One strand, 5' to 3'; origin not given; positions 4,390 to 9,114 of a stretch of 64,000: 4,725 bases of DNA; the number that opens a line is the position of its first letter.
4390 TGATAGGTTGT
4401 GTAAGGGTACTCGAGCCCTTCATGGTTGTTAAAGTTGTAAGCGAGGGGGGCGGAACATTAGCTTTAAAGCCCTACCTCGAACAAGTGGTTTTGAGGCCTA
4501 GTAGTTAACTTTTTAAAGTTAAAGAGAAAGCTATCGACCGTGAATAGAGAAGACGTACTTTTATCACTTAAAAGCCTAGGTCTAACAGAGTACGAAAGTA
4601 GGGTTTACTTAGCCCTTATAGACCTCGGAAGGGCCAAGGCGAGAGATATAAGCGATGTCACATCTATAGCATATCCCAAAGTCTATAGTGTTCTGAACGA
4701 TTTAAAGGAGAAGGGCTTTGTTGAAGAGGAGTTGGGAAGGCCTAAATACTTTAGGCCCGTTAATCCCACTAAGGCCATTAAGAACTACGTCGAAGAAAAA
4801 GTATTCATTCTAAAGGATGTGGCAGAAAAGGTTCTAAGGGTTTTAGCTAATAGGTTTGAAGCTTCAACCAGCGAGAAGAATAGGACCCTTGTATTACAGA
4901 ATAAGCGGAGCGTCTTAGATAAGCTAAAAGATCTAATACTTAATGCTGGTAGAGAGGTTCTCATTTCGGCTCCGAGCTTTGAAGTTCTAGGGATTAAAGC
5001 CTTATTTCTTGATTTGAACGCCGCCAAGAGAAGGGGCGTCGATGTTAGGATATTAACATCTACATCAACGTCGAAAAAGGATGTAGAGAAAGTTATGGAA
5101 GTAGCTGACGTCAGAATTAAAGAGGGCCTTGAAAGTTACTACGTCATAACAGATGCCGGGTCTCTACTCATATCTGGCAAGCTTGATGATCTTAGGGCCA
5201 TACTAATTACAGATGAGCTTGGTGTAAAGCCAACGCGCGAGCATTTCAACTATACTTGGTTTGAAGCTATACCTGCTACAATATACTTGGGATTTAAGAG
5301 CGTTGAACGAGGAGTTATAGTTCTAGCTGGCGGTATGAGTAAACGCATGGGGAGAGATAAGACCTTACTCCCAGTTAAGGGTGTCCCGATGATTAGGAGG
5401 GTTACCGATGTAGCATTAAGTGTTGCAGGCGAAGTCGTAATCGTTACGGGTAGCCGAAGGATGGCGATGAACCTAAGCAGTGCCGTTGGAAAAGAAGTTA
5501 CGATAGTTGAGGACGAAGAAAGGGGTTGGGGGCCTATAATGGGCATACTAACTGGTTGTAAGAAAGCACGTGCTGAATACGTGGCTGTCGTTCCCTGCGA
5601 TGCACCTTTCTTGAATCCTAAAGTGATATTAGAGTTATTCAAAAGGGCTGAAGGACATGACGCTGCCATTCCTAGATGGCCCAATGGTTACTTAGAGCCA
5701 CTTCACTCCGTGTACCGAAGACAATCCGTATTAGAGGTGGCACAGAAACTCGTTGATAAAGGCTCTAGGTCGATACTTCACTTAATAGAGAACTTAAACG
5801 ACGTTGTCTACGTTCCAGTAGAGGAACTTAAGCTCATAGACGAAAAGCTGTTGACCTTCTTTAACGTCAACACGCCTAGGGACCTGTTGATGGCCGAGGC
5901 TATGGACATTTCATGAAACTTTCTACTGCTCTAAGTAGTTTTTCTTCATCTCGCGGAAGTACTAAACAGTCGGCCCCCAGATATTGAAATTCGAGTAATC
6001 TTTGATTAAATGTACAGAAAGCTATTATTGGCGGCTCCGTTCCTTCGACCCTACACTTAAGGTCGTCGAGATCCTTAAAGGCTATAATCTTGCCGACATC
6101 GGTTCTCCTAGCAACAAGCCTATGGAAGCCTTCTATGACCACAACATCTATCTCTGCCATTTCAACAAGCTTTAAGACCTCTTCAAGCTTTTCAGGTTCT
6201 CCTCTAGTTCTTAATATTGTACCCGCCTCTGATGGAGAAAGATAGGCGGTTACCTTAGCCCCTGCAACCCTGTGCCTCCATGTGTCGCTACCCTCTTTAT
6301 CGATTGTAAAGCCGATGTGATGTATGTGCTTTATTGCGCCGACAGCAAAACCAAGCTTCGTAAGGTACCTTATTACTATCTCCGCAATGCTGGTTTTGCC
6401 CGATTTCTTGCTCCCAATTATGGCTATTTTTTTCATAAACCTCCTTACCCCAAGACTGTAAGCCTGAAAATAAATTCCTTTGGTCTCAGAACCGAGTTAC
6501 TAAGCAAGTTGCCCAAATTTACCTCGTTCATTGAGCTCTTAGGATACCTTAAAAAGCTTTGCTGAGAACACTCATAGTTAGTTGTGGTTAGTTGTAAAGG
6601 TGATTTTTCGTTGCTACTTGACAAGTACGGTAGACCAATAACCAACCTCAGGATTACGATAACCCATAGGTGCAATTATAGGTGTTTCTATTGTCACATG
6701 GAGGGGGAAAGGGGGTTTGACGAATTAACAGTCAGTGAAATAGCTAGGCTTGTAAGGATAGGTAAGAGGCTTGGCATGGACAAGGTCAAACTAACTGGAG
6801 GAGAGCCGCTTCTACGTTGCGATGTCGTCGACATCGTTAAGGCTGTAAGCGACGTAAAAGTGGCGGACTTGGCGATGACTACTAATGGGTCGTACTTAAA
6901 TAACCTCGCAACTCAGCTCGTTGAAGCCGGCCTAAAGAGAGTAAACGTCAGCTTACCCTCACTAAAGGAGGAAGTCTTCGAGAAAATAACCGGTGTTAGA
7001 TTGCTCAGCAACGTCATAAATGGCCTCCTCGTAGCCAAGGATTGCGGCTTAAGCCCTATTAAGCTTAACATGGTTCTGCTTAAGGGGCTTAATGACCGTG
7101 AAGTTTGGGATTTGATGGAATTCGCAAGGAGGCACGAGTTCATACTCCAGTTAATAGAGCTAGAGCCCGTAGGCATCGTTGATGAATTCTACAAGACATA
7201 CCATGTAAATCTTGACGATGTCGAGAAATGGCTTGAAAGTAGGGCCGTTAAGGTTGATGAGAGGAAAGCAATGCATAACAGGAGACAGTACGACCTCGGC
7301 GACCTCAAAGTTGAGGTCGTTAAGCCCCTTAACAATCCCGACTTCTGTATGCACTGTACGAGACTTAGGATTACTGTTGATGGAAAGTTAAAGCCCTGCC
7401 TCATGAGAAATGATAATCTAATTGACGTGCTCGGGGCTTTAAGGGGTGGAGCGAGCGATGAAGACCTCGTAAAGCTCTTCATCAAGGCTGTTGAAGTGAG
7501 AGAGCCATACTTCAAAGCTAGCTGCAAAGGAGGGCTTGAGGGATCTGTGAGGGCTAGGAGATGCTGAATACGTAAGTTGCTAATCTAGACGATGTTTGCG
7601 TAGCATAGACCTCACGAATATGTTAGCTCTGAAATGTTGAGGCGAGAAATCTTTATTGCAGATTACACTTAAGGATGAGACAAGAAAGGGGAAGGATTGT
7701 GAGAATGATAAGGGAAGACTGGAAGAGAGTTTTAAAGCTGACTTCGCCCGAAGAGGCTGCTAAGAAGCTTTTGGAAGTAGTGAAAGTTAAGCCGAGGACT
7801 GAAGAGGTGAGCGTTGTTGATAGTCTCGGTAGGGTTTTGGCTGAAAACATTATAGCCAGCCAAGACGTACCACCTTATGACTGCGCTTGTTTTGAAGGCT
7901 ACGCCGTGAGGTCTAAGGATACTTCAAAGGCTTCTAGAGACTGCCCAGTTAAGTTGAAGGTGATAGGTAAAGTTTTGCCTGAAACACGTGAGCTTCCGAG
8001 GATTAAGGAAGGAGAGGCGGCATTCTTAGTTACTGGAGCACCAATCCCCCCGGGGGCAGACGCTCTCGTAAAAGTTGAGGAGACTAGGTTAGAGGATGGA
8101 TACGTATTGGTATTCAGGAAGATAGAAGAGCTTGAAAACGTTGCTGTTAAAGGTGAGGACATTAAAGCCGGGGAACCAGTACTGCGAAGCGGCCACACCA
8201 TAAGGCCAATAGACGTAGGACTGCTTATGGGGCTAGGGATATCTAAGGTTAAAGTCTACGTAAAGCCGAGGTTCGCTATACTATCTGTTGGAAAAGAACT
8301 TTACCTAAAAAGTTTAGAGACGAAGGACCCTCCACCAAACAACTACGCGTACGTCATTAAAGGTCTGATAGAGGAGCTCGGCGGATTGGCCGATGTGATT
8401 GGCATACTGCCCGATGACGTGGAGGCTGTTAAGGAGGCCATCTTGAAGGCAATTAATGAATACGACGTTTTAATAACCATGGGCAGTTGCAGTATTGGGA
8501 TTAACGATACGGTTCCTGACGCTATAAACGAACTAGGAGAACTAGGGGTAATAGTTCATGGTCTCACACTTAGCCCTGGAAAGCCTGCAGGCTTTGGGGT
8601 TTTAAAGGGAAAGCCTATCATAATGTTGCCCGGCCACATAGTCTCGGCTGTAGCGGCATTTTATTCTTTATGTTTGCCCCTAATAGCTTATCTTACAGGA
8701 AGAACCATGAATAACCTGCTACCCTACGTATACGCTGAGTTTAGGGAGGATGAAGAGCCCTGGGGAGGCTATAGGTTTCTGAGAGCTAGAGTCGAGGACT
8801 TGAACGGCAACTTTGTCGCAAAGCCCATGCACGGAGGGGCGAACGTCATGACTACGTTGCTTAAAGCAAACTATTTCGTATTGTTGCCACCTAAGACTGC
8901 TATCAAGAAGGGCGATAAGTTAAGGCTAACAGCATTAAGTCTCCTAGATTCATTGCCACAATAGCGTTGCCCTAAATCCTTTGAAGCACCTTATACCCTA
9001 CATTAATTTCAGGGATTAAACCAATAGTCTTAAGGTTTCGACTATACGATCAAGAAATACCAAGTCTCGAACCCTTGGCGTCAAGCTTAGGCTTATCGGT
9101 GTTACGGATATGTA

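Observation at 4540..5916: TrmB-family transcription factor fused in-frame to MobA inside a molybdenum-cofactor gene cluster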

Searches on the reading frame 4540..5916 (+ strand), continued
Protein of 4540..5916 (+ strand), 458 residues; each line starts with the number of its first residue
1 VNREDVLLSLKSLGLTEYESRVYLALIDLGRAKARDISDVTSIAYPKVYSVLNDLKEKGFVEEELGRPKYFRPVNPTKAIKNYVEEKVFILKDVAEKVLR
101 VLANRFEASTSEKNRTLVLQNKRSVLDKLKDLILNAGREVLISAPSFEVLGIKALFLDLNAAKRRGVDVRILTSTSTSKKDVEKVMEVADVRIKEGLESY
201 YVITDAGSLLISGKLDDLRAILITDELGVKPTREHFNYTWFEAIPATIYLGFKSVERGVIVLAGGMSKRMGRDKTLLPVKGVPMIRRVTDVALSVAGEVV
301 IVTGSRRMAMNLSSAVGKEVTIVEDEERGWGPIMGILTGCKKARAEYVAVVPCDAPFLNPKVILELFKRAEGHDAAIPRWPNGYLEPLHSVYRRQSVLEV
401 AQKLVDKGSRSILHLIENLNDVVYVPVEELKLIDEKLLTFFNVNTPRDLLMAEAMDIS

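Call 29: fold_search(model_id=the predicted structure, library=pdb)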
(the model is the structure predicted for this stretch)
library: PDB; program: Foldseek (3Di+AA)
matches with E <= 10: 1197; with E <= 0.001: 231
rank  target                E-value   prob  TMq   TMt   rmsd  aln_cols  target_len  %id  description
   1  5bpd_D                3.1e-11  1.00  0.25  0.43  21.6       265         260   23  Structure of TrmBL2, an archaeal chromatin protein, shows a novel mode of DNA binding. (released 2015-09-02)
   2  5bpd_C                4.5e-11  1.00  0.26  0.44  21.5       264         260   23  Structure of TrmBL2, an archaeal chromatin protein, shows a novel mode of DNA binding. (released 2015-09-02)
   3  5bpi_D                2.1e-10  1.00  0.24  0.42  21.9       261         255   23  Structure of TrmBL2, an archaeal chromatin protein, shows a novel mode of DNA binding. (released 2015-09-02)
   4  5box_A                2.3e-10  1.00  0.25  0.41  32.2       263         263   22  Structure of TrmBL2, an archaeal chromatin protein, shows a novel mode of DNA binding. (released 2015-09-02)
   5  5bpi_C                2.7e-10  1.00  0.26  0.44  21.7       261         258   23  Structure of TrmBL2, an archaeal chromatin protein, shows a novel mode of DNA binding. (released 2015-09-02)
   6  5bqt_A                6.2e-10  1.00  0.25  0.42  31.7       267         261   22  Structure of TrmBL2, an archaeal chromatin protein, shows a novel mode of DNA binding. (released 2015-09-02)
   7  5bqt_B                2.3e-09  1.00  0.24  0.42  31.6       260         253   22  Structure of TrmBL2, an archaeal chromatin protein, shows a novel mode of DNA binding. (released 2015-09-02)
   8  5bpd_B                6.0e-09  1.00  0.25  0.42  32.3       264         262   22  Structure of TrmBL2, an archaeal chromatin protein, shows a novel mode of DNA binding. (released 2015-09-02)
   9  3ngw                  6.8e-09  1.00  0.33  0.72   5.7       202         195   33  Crystal Structure of Molybdopterin-guanine dinucleotide biosynthesis protein A from Archaeoglobus fulgidus, Northeast St (released 2010-08-11)
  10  2e8b                  8.9e-09  1.00  0.32  0.72   4.7       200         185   30  Crystal structure of the putative protein (Aq1419) from Aquifex aeolicus VF5 (released 2008-01-22)
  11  7clg_B                9.4e-09  1.00  0.25  0.15  19.5       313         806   14  Crystal structure of the ATP-dependent restriction endonuclease SauUSI (released 2021-01-20)
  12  7clg_A                1.7e-08  1.00  0.26  0.15  19.6       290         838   15  Crystal structure of the ATP-dependent restriction endonuclease SauUSI (released 2021-01-20)
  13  1hjl                  2.0e-07  1.00  0.33  0.72   5.0       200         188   22  Biochemical and Structural Analysis of the Molybdenum Cofactor Biosynthesis protein MobA (released 2003-05-09)
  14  1h4d                  2.1e-07  1.00  0.33  0.71   5.0       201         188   22  Biochemical and Structural Analysis of the Molybdenum Cofactor Biosynthesis protein MobA (released 2003-05-08)
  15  1e5k                  2.5e-07  1.00  0.33  0.71   5.0       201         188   22  CRYSTAL STRUCTURE OF THE MOLYBDENUM COFACTOR BIOSYNTHESIS PROTEIN MOBA (PROTEIN FA) FROM ESCHERICHIA COLI AT NEAR ATOMIC (released 2000-11-07)
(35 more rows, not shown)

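Call 34: find_encoding_contigs(protein=P0126, flank=8000, max_places=3)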
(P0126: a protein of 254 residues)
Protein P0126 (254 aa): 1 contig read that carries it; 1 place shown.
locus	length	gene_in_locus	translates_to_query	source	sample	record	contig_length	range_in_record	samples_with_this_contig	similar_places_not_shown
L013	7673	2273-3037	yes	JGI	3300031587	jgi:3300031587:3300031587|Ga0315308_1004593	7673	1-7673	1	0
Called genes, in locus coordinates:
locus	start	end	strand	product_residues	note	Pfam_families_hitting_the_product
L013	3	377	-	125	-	?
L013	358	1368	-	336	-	PF00005:ABC_tran, PF13304:AAA_21, PF13732:DrrA1-3_C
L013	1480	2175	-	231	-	PF02663:FmdE, PF01258:zf-dskA_traR (weak)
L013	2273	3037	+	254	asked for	PF01978:TrmB, PF11495:TrmB_EBD_N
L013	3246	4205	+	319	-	PF00296:Bac_luciferase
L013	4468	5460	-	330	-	PF00296:Bac_luciferase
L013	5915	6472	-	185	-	PF24033:DUF7342 (faint), PF01022:HTH_5, PF01978:TrmB (weak), PF09339:HTH_IclR (weak), PF12840:HTH_20 (weak), PF13412:HTH_24 (faint), PF25213:HVO_A0261_N (faint)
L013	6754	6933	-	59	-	-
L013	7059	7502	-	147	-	PF13404:HTH_AsnC-type, PF13412:HTH_24, PF01037:AsnC_trans_reg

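Call 36: find_related_loci(query=A1, collection=genome_contigs, flank=6000)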
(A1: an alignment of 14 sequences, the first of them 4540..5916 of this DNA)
Query A1 (458 aa) in genome_contigs; peptide patterns used: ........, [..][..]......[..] (x = any residue, [..] = any of these).
185 stretches matched a pattern; 42 encode a relative of the query (tblastn E <= 1e-3); 42 distinct loci.
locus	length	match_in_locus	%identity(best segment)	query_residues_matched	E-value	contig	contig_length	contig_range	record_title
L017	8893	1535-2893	72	4-456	0e+0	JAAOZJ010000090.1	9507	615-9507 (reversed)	MAG: Candidatus Methanomethylicota archaeon isolate SJ3.Bin21 k141_387910, whole genome shotgun sequence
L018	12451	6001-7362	69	4-457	0e+0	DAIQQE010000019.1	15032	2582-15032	MAG TPA_asm: Candidatus Nezhaarchaeales archaeon isolate CTOTU25735 NODE_195_length_15032_cov_9.507979, whole genome sho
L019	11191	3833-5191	70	4-456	0e+0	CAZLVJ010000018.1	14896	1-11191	MAG TPA_asm: uncultured Nitrososphaerota archaeon isolate SRP104967_co1_61 genome assembly, contig: NODE_1336_length_148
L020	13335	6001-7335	62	10-456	0e+0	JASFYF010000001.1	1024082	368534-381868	MAG: Candidatus Nezhaarchaeota archaeon isolate JZ-3_D_bin_91 NODE_1_length_1024082_cov_4.633993, whole genome shotgun s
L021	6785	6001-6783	66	4-264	3e-106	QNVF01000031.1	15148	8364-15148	MAG: Candidatus Nezhaarchaeota archaeon WYZ-LMO8 Nezharchaeota_archaeon_WYZ-LMO8_contig-31, whole genome shotgun sequenc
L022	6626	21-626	72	255-456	5e-97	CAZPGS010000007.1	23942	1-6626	MAG TPA_asm: uncultured Nitrososphaerota archaeon isolate SRP104967_co1_46 genome assembly, contig: NODE_698_length_2394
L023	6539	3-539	79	280-458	2e-93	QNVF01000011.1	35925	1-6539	MAG: Candidatus Nezhaarchaeota archaeon WYZ-LMO8 Nezharchaeota_archaeon_WYZ-LMO8_contig-11, whole genome shotgun sequenc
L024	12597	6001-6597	45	257-455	1e-48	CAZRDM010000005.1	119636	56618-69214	MAG TPA_asm: uncultured Candidatus Bathyarchaeia archaeon isolate SRP231805_co3_316 genome assembly, contig: NODE_16_len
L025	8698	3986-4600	43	251-457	2e-46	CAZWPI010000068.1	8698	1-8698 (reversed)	MAG TPA_asm: uncultured Candidatus Bathyarchaeia archaeon isolate binchicken_co294_180 genome assembly, contig: NODE_718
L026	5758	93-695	43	258-455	8e-45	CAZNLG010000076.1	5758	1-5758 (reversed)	MAG TPA_asm: uncultured Candidatus Bathyarchaeia archaeon isolate binchicken_co184_645 genome assembly, contig: NODE_298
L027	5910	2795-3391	43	257-455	1e-44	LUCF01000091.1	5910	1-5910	MAG: Candidatus Bathyarchaeota archaeon B63 scaffold14829, whole genome shotgun sequence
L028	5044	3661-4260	39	255-454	1e-43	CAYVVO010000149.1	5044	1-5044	MAG TPA_asm: uncultured Candidatus Bathyarchaeia archaeon isolate SRP185410_co1_219 genome assembly, contig: k141_189138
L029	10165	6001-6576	40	258-449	2e-43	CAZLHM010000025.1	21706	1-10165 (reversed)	MAG TPA_asm: uncultured Candidatus Bathyarchaeia archaeon isolate SRP231805_co2_24 genome assembly, contig: NODE_1216_le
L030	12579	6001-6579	42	257-449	3e-42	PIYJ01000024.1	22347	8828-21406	MAG: Candidatus Bathyarchaeota archaeon isolate M10_bin190 bin1901_scaffold2254, whole genome shotgun sequence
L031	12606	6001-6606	38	254-455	2e-41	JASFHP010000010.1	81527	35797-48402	MAG: Candidatus Bathyarchaeota archaeon isolate D0608M20metaG_Bin_680 D0608M20metaG_FD_scaffold_25_c1, whole genome shot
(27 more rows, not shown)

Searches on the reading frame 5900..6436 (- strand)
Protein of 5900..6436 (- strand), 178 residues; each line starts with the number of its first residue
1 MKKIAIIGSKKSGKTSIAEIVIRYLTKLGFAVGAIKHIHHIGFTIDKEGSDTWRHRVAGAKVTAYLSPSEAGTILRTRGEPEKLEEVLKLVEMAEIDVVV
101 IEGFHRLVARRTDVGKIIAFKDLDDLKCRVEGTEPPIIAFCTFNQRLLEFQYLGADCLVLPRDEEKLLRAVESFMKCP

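Call 3: search_protein_families(library=pfam, proteins=[window:5900-6436:-], max_evalue=0.01)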
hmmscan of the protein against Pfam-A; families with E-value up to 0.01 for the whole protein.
window:5900-6436:- (178 aa): 1 family
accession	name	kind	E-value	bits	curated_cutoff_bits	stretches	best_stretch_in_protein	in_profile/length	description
PF03205.20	MobB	-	2.1e-24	86.3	26.6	1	4-113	2-108/133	Molybdopterin guanine dinucleotide synthesis protein B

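Call 4: search_protein_families(library=ncbifam, proteins=[window:5900-6436:-], max_evalue=0.01)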
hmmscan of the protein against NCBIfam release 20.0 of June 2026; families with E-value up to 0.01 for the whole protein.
window:5900-6436:- (178 aa): 14 families
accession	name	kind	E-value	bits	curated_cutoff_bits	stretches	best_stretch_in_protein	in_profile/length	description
TIGR00176.1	mobB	equivalog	2.8e-25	89.1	76.2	1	4-112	2-106/155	molybdopterin-guanine dinucleotide biosynthesis protein B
NF011056.0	PRK14489.1-1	equivalog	9.1e-18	64.5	379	1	4-111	206-310/363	bifunctional molybdenum cofactor guanylyltransferase MobA/molybdopterin-guanine dinucleotide biosynthesis adaptor protein MobB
NF011060.0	PRK14491.1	equivalog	3.4e-16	58.8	532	1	6-110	16-120/598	bifunctional molybdopterin-guanine dinucleotide biosynthesis adaptor protein MobB/molybdopterin molybdotransferase MoeA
NF011066.0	PRK14495.1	equivalog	1.3e-15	57.3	596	1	1-111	1-108/452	putative molybdopterin-guanine dinucleotide biosynthesis protein MobB/unknown domain fusion protein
NF011063.0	PRK14494.1-2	equivalog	2.2e-13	50.5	258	1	1-107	1-101/227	putative molybdopterin-guanine dinucleotide biosynthesis protein MobB/FeS domain-containing protein protein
NF011062.0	PRK14494.1-1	equivalog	2.5e-13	50.1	323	1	1-125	1-113/231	putative molybdopterin-guanine dinucleotide biosynthesis protein MobB/FeS domain-containing protein protein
NF011057.0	PRK14489.1-2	subfamily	2.1e-12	47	541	1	2-106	203-306/363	bifunctional molybdenum cofactor guanylyltransferase MobA/molybdopterin-guanine dinucleotide biosynthesis adaptor protein MobB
NF011064.0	PRK14494.1-3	equivalog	2.5e-12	46.7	418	1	1-128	1-113/244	putative molybdopterin-guanine dinucleotide biosynthesis protein MobB/FeS domain-containing protein protein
NF011059.0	PRK14490.1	equivalog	2.1e-11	43.6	354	1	4-108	14-111/374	bifunctional molybdenum cofactor guanylyltransferase MobA/molybdopterin-guanine dinucleotide biosynthesis adaptor protein MobB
NF008021.0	PRK10751.1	equivalog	2.8e-11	43.8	204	1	5-122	10-122/174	molybdopterin-guanine dinucleotide biosynthesis protein MobB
NF011065.0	PRK14494.1-4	equivalog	2.8e-11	43.2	287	1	1-107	10-106/244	putative molybdopterin-guanine dinucleotide biosynthesis protein MobB/FeS domain-containing protein protein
NF011061.0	PRK14493.1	equivalog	3.4e-10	39.9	215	1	1-107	1-99/274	molybdopterin synthase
NF040469.1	blaEFM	exception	0.0011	18.1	610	1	11-103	85-176/302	EFM family subclass B3 metallo-beta-lactamase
NF009379.0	PRK12740.1-3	equivalog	0.0017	17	513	1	1-108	8-111/674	elongation factor G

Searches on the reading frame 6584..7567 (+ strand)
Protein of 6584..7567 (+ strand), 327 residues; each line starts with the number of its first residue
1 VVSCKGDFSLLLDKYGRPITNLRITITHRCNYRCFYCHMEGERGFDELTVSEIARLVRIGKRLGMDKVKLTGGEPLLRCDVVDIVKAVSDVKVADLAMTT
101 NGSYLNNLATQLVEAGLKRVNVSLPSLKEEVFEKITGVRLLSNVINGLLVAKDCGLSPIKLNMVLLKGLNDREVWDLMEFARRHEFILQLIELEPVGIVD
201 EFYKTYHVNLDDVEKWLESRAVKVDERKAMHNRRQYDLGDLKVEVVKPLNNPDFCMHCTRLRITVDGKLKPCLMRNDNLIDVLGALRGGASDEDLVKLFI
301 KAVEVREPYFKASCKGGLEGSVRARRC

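Call 3: search_protein_families(library=pfam, proteins=[window:6584-7567:+], max_evalue=0.01)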
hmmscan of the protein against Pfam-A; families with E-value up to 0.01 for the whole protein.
window:6584-7567:+ (327 aa): 3 families
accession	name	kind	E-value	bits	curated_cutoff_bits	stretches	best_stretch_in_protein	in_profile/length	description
PF04055.27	Radical_SAM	-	1e-29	104.3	29.5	1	24-181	1-166/166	Radical SAM superfamily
PF06463.18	Mob_synth_C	-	8.8e-26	90.8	37.4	1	188-310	3-126/128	Molybdenum Cofactor Synthesis C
PF13353.11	Fer4_12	-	0.00012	22.9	22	1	28-123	13-112/137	4Fe-4S single cluster domain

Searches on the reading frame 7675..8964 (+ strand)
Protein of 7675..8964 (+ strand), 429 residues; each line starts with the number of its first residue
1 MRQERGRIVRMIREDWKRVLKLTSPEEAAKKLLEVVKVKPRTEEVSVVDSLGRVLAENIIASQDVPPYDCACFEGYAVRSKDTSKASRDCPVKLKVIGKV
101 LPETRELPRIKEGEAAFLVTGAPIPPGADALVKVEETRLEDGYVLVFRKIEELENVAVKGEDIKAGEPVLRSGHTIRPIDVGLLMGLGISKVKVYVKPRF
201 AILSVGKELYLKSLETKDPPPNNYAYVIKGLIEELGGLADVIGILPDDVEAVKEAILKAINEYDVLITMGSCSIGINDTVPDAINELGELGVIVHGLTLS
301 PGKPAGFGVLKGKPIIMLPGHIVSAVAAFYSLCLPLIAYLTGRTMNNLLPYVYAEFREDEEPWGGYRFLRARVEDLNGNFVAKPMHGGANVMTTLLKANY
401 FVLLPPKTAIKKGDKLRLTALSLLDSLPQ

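Call 3: search_protein_families(library=pfam, proteins=[window:7675-8964:+], max_evalue=0.01)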
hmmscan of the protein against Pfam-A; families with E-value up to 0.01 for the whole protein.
window:7675-8964:+ (429 aa): 3 families
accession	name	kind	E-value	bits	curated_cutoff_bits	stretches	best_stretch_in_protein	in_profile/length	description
PF03453.22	MoeA_N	-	1.1e-37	129.6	30.8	1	24-188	2-160/160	MoeA N-terminal region (domain I and II)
PF00994.29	MoCF_biosynth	-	9.9e-23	80.9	26.6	1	201-337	1-142/144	Probable molybdopterin binding domain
PF03454.20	MoeA_C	-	1.3e-05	25.8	22.1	1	367-415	16-66/72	MoeA C-terminal region (domain IV)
